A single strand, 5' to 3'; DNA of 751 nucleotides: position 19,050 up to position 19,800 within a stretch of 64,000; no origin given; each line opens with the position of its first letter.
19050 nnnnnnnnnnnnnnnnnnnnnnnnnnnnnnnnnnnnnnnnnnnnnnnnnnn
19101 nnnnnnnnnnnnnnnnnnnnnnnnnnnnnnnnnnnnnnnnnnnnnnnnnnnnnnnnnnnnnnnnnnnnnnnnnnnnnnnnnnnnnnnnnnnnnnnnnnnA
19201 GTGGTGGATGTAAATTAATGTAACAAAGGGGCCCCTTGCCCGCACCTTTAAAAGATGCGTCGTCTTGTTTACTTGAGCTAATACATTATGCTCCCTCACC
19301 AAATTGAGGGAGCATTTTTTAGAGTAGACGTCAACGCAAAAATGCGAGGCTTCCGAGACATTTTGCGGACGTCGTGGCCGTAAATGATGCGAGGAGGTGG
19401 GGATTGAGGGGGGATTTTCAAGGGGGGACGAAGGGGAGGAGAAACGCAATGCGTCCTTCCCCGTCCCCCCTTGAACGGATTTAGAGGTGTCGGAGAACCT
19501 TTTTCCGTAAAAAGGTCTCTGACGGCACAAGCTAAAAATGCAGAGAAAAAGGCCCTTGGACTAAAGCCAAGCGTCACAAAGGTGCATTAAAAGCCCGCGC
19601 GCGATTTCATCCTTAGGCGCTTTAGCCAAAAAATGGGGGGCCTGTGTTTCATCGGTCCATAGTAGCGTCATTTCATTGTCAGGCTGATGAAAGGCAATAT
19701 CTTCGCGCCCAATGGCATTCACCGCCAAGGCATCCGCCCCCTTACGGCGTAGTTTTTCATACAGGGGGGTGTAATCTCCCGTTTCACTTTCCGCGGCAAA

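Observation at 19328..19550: Two-copy structured intergenic repeat (GC-tract hairpin plus second perfect hairpin): candidate sRNA or MITE-like family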

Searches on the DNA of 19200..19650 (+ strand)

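Call 6: search_rna_families(source=window, start=19200, end=19650, threshold=evalue, max_evalue=10, show_alignments=3)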
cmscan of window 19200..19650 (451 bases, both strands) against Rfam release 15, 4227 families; matches with E-value up to 10: 35.
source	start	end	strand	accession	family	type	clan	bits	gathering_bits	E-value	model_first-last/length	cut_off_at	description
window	19413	19480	+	RF03778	mir-483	Gene; miRNA;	-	23.5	60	0.048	1-75/75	no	mir-483 microRNA precursor family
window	19418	19475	+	RF04279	mir-H20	Gene; miRNA;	CL00141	22.5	99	0.081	1-82/82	no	mir-H20 microRNA precursor family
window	19415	19477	+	RF03379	mir-4667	Gene; miRNA;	-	22.1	68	0.16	1-93/93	no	mir-4667 microRNA precursor family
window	19422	19470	-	RF03946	mir-3132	Gene; miRNA;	-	21.9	84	0.25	1-75/75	no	mir-3132 microRNA precursor family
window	19421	19472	+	RF03493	mir-1281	Gene; miRNA;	-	21.8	70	0.34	1-54/54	no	mir-1281 microRNA precursor family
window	19421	19471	-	RF03964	mir-H1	Gene; miRNA;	-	21.7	97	0.37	1-85/85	no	mir-H1 microRNA precursor family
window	19421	19471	+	RF03964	mir-H1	Gene; miRNA;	-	21.6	97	0.4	1-85/85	no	mir-H1 microRNA precursor family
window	19420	19474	+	RF03192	mir-6794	Gene; miRNA;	-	21.1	74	0.17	1-62/62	no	mir-6794 microRNA precursor family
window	19422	19470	-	RF03261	mir-1759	Gene; miRNA;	-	19.9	58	0.36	1-75/75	no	mir-1759 microRNA precursor family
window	19418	19474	-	RF00942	mir-1224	Gene; miRNA;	-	19.7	105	0.62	1-86/86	no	mir-1224 microRNA precursor family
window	19264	19319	+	RF02580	tsr31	Gene; sRNA;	-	19.5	50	1.1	1-70/70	no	S. aureus tsr31 small RNA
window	19417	19474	-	RF03778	mir-483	Gene; miRNA;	-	19.3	60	0.48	1-75/75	no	mir-483 microRNA precursor family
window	19412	19481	+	RF01918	mir-1249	Gene; miRNA;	-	19.2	83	0.21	1-75/75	no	mir-1249 microRNA precursor family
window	19420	19471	+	RF02007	mir-1237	Gene; miRNA;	-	18.9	65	3.9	1-102/102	no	mir-1237 microRNA precursor family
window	19406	19482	+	RF03446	mir-2954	Gene; miRNA;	-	18.8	96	0.48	1-63/63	no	mir-2954 microRNA precursor family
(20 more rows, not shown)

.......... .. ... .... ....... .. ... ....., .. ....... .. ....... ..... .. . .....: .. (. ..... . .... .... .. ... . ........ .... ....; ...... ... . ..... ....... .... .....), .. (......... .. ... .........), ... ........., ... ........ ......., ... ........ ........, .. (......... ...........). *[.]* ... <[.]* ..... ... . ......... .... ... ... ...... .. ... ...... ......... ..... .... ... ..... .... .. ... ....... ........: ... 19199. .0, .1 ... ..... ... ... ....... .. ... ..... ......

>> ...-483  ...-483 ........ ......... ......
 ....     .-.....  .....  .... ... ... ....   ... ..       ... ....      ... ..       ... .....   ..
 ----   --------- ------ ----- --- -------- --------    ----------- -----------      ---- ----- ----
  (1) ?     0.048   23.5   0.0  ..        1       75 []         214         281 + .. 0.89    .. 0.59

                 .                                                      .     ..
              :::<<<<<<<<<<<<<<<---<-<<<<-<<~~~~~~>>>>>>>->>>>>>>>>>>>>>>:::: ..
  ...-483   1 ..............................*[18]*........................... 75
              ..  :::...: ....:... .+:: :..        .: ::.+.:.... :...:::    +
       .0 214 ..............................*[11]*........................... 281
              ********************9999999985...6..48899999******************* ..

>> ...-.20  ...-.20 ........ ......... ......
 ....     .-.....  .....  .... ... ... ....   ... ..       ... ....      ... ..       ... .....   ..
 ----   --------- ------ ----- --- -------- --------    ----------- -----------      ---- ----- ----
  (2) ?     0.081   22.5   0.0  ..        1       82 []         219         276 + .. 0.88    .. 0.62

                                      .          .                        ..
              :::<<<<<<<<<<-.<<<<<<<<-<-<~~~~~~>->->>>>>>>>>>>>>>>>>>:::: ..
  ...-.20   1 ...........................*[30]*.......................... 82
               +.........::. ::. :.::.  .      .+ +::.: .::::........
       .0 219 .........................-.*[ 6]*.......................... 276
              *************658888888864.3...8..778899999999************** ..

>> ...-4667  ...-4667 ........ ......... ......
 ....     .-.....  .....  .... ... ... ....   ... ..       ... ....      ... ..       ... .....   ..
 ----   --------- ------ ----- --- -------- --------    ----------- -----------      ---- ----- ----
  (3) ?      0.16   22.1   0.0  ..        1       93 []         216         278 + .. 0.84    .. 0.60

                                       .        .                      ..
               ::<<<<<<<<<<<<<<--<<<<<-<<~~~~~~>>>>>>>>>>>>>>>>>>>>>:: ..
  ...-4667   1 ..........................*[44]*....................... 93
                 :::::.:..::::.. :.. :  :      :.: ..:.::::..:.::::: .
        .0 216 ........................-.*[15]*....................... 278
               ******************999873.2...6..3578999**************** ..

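Call 59: build_rna_model(alignment_id=A4)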
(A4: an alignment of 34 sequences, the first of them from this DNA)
Model R1 built from alignment A4 (34 sequences, 82 columns); structure: RNAalifold consensus.
model positions 77; base pairs 15; branch points 0; effective number of sequences 2.01; information 0.735 bits per position. Calibrated on 0.2 Mb of random sequence (short: E-values are rough).
structure used (alignment columns):
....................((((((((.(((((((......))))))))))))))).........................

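Call 60: search_with_rna_model(model_id=R1, source=window, filters=off, max_evalue=10)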
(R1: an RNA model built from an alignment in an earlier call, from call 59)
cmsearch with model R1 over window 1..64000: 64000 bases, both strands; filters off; matches with E-value up to 10: 42.
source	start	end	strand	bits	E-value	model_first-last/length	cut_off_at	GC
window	51959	52035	+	98.9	2.2e-22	1-77/77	no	0.47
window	19469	19546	+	92.7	7.8e-21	1-77/77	no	0.45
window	51979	52012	-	33.5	3.1e-06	21-54/77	no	0.47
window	19489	19523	-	23.1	0.0012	21-54/77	no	0.46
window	5099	5174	+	13.7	0.24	1-77/77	no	0.28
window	61023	61065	+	13.5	0.28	1-77/77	no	0.42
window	25679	25708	+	12.7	0.45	1-77/77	no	0.37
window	36823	36859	+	12.6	0.45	1-77/77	no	0.41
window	25331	25399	+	11.6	0.79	1-77/77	no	0.33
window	13982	14058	-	10.7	1.4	1-77/77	no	0.4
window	29452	29504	-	10.6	1.5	1-77/77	no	0.4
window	28553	28595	+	10.4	1.6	1-77/77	no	0.33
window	29330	29401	+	10.4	1.6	1-77/77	no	0.44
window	58963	59022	+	10.3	1.7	1-77/77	no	0.38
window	46544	46636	-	10.1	1.9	1-77/77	no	0.49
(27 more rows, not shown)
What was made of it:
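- Checked: The next unrelated hit scores 13.7 bits (E = 0.24), so the window holds exactly two copies (call 60).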

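Call 61: search_with_rna_model(model_id=R1, sources=[L001, L002, L003, L004, L005, L006, L007, L008, L009, L010, L011, L012, L013, L014, L015, L016, L017, L018, L019, L020, L021, L022, L023, L024, L025, L026, L027, L028, L029, L030, L031, L032, L033, L034, L035, L036, L037, L038, L039, L040], max_evalue=1)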
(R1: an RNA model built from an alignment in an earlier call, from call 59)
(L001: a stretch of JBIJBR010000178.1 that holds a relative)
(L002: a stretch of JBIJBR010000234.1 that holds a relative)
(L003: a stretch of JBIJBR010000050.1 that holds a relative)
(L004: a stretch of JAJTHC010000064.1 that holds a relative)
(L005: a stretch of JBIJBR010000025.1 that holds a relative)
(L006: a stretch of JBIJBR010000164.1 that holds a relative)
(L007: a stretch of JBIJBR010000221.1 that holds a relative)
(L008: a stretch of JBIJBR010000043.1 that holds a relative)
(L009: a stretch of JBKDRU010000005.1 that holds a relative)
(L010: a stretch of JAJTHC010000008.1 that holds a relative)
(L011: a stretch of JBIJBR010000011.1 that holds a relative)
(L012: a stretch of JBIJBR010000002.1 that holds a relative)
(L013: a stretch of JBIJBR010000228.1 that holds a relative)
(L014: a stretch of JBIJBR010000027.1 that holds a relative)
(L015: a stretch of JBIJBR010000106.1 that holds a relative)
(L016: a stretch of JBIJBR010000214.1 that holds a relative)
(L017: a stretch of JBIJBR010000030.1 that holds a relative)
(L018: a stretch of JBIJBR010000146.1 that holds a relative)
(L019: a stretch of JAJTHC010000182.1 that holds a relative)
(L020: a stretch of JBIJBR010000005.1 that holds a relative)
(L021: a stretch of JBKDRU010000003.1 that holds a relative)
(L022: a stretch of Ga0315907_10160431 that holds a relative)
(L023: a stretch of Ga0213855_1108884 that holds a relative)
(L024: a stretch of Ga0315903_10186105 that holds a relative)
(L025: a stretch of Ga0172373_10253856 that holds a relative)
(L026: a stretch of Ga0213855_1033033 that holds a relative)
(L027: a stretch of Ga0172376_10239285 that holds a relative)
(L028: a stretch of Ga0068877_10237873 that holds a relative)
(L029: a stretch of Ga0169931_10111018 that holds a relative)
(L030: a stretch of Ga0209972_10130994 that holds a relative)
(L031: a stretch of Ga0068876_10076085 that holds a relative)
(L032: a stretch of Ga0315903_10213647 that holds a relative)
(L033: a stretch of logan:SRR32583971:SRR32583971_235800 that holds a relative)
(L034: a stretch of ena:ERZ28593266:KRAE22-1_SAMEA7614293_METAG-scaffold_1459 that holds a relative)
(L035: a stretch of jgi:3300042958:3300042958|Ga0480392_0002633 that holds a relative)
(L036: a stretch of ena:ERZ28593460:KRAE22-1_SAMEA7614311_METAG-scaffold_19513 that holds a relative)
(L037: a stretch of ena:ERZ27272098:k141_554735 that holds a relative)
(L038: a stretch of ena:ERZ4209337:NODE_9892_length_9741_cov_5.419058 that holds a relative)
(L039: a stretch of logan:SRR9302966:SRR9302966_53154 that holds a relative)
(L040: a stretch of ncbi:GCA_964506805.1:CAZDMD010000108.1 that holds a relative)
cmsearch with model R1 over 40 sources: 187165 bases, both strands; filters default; matches with E-value up to 1: 75.
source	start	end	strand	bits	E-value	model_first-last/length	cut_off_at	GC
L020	636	712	+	98.9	6.8e-22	1-77/77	no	0.48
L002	40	116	+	97.7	1.3e-21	1-77/77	no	0.52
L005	1800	1876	+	97.6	1.4e-21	1-77/77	no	0.47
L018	2609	2685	-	97.5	1.5e-21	1-77/77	no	0.48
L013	2676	2752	-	96.4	2.8e-21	1-77/77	no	0.49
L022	42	119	+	96.1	3.3e-21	1-77/77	no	0.46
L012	1921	1999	+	95.5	4.5e-21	1-77/77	no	0.48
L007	232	308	+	95.5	4.6e-21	1-77/77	no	0.45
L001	3771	3847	-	95.3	5.1e-21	1-77/77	no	0.48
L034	610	687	+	94.6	7.6e-21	1-77/77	no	0.49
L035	63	140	+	94.6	7.6e-21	1-77/77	no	0.49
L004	4275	4352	-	94.2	9.5e-21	1-77/77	no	0.46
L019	7084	7161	+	94.1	1e-20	1-77/77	no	0.47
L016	2521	2599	+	94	1.1e-20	1-77/77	no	0.52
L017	3895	3973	-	94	1.1e-20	1-77/77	no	0.52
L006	394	470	+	94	1.1e-20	1-77/77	no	0.48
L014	5001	5077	-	92.8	2.1e-20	1-77/77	no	0.51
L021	4616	4693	-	92.1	3.2e-20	1-77/77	no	0.47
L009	614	691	+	92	3.5e-20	1-77/77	no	0.49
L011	7824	7902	-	91.7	4e-20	1-77/77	no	0.46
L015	3378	3456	+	91.1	5.6e-20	1-77/77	no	0.52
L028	62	139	+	90.9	6.4e-20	1-77/77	no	0.5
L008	511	589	-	90.6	7.5e-20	1-77/77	no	0.47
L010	986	1064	+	90.5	8e-20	1-77/77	no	0.46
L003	129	205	+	88.5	2.4e-19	1-77/77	no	0.52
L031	1564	1641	-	87.6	4.1e-19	1-77/77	no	0.53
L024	1727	1803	-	87.3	4.8e-19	1-77/77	no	0.51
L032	1481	1558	-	86.3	8.7e-19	1-77/77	no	0.53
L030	1088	1165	-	85.8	1.1e-18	1-77/77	no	0.49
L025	798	874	+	85.2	1.6e-18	1-77/77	no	0.48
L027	622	698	+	85.1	1.7e-18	1-77/77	no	0.49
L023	1119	1196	-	85.1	1.7e-18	1-77/77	no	0.54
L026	909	986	-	84.4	2.6e-18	1-77/77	no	0.54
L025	95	172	-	81.5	1.3e-17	1-77/77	no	0.53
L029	3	80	-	81.4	1.4e-17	1-77/77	no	0.56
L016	2607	2683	+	76.8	1.9e-16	1-77/77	no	0.47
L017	3810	3888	-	66.1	8.4e-14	1-77/77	no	0.51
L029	458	532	+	43.3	3.5e-08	1-77/77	no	0.56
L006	414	447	-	28.4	0.00017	21-54/77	no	0.47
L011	7848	7889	+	28.2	0.00019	20-61/77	no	0.48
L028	65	133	-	26.9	0.00039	1-77/77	no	0.49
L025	801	868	-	25.9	0.00072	1-77/77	no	0.49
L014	5024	5057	+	25.6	0.00082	21-54/77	no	0.53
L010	999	1041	-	25.4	0.00091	20-61/77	no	0.44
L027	625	692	-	25.4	0.00095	1-77/77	no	0.5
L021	4638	4680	+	25.2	0.001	20-61/77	no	0.47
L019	7097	7139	-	25.2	0.001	20-61/77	no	0.47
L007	252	285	-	25.2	0.001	21-54/77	no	0.47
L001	3794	3827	+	25.2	0.001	21-54/77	no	0.47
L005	1820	1853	-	24.9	0.0012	21-54/77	no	0.47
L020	656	689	-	24.9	0.0012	21-54/77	no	0.47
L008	536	569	+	24.7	0.0014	21-54/77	no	0.5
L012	1941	1974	-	24.7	0.0014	21-54/77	no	0.5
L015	3398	3431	-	24.7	0.0014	21-54/77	no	0.5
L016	2627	2660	-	24.7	0.0014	21-54/77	no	0.5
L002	60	93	-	24.7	0.0014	21-54/77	no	0.5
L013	2699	2732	+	24.7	0.0014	21-54/77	no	0.5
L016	2541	2574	-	24.7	0.0014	21-54/77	no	0.5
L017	3833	3866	+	24.7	0.0014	21-54/77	no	0.5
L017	3920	3953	+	24.7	0.0014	21-54/77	no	0.5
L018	2632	2665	+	24.7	0.0014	21-54/77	no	0.5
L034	630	664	-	22.9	0.0038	21-54/77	no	0.54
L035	83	117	-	22.9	0.0038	21-54/77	no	0.54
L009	634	668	-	22.9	0.0038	21-54/77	no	0.54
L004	4298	4332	+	22.9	0.0039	21-54/77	no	0.49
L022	62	96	-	22.9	0.0039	21-54/77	no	0.49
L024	1749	1783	+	22.8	0.0041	21-54/77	no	0.54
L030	1111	1152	+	21.8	0.0073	20-61/77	no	0.52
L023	1143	1176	+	19.4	0.028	21-54/77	no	0.56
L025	119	152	+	19.4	0.028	21-54/77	no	0.56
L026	933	966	+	19.4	0.028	21-54/77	no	0.56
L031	1588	1621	+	19.4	0.028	21-54/77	no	0.56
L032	1505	1538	+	19.4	0.028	21-54/77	no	0.56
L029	27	60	+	18.9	0.037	21-54/77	no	0.59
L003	149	182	-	17.1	0.11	21-54/77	no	0.53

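Call 64: search_with_rna_model(model_id=R1, sources=[L041, L042, L043, L044, L045, L046, L047, L048, L049, L050, L051, L052], max_evalue=1)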
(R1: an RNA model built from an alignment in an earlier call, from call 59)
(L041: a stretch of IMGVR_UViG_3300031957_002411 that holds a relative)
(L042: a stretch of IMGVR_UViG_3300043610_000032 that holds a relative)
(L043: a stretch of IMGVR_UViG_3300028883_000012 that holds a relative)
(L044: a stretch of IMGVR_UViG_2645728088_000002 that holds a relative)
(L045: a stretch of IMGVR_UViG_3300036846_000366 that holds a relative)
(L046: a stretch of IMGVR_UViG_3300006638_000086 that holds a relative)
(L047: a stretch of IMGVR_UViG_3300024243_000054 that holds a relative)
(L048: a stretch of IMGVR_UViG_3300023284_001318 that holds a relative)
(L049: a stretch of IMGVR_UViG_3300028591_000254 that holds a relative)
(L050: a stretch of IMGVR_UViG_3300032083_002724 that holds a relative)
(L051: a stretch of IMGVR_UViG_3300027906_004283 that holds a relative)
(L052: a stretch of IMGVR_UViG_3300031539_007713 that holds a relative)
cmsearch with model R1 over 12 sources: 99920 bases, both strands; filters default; matches with E-value up to 1: 1.
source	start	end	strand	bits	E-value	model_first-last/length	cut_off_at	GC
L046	1806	1908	+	16.3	0.087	1-77/77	no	0.39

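Call 68: search_dna_similar(query=window:19286-19560:+, collection=plasmids, mode=distant, max_evalue=0.001, max_rows=10)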
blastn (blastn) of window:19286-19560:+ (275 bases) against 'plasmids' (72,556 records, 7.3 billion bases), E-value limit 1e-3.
No match.

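Call 69: search_dna_similar(query=window:19286-19560:+, collection=phages, mode=distant, max_evalue=0.001, max_rows=10)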
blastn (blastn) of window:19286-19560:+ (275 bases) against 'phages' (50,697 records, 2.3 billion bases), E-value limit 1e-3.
No match.
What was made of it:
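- Tried and rejected: Sensitive (distant-mode) blastn gave no match (calls 68, 69).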

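Call 80: search_with_rna_model(model_id=R1, sources=[L055, L056, L057, L058, L059, L060], max_evalue=0.1)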
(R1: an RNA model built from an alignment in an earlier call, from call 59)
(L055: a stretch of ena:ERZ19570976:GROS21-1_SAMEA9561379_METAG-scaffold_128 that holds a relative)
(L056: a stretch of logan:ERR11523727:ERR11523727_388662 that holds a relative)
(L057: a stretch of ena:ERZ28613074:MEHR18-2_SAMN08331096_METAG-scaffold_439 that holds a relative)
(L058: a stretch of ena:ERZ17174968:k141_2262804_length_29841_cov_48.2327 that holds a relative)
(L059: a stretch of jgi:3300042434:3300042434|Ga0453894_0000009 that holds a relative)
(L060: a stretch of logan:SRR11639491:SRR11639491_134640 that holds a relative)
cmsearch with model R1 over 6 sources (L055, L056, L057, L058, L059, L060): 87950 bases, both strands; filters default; matches with E-value up to 0.1: 0.
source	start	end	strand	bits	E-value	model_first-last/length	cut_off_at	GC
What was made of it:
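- None in 88 kb from three related genomes (call 80). The family is absent from 88 kb of three related genomes (call 80).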
